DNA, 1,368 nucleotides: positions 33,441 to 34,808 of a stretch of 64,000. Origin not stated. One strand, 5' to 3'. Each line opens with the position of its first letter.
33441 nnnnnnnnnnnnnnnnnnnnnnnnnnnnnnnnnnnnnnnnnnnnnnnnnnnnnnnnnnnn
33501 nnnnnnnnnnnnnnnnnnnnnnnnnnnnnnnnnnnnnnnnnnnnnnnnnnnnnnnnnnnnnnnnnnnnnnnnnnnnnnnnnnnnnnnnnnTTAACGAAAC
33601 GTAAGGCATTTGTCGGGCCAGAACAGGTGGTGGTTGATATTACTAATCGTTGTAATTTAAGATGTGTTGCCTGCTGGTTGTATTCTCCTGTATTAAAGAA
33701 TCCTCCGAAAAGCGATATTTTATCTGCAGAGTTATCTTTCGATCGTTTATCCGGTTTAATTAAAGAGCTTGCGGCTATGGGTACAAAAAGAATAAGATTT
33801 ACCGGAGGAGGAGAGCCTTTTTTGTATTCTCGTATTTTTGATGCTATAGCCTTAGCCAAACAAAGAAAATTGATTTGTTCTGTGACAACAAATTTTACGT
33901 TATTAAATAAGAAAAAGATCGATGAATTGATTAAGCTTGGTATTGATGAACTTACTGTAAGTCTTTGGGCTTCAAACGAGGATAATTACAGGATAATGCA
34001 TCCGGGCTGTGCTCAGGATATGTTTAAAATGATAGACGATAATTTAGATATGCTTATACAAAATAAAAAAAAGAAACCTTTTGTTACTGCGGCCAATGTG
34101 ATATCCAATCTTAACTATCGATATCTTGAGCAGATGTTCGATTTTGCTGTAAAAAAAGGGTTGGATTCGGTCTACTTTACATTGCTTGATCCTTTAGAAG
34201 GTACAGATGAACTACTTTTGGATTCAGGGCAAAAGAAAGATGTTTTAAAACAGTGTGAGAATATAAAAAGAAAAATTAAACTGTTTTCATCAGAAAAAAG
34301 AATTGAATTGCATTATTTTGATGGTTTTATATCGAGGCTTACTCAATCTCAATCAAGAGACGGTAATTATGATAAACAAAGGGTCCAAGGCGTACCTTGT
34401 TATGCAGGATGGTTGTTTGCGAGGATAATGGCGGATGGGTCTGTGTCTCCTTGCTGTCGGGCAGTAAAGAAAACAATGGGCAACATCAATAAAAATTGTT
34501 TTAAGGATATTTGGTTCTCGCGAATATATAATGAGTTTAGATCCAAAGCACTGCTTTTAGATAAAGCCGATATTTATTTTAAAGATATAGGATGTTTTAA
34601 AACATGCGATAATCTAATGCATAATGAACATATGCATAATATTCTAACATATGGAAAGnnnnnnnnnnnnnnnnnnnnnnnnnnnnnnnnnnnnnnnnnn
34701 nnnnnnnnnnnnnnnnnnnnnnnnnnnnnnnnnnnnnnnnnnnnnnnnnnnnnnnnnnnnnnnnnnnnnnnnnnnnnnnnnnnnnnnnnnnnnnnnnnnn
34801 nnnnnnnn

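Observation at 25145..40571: Wzm/Wzt polysaccharide ABC exporter directly coupled to a 12.6-kb block of five multi-domain radical SAM enzymes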

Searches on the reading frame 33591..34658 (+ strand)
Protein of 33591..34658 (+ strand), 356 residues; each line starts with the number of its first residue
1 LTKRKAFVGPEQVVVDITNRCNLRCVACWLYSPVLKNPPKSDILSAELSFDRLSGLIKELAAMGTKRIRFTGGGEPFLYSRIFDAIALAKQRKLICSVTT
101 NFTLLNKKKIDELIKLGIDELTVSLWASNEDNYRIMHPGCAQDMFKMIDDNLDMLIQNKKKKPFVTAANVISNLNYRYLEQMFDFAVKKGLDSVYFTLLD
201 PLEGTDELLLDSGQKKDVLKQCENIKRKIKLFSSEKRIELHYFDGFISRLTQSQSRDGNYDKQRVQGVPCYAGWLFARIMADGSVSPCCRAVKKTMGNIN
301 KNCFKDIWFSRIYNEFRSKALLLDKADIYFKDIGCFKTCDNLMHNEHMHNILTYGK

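Call 80: search_solved_structures(query=window:33591-34658:+, max_evalue=0.001)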
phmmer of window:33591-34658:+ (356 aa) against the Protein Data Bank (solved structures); distinct sequences matched with E-value up to 0.001: 6.
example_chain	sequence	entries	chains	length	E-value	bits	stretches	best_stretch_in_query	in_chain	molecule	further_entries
2fb2_A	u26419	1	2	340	4.9e-07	32.5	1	13-132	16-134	Molybdenum cofactor biosynthesis protein A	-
1tv7_A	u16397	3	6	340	8.4e-07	31.8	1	15-132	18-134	Molybdenum cofactor biosynthesis protein A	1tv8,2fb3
4m7s_A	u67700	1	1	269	5.8e-05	25.7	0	13-159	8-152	BtrN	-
4m7t_A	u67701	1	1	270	6.1e-05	25.6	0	13-159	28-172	BtrN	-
8wm2_A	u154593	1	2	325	0.00025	23.6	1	17-126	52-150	Fe-S radical SAM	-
6c8v_A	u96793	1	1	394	0.00067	22.2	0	9-127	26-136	Coenzyme PQQ synthesis protein E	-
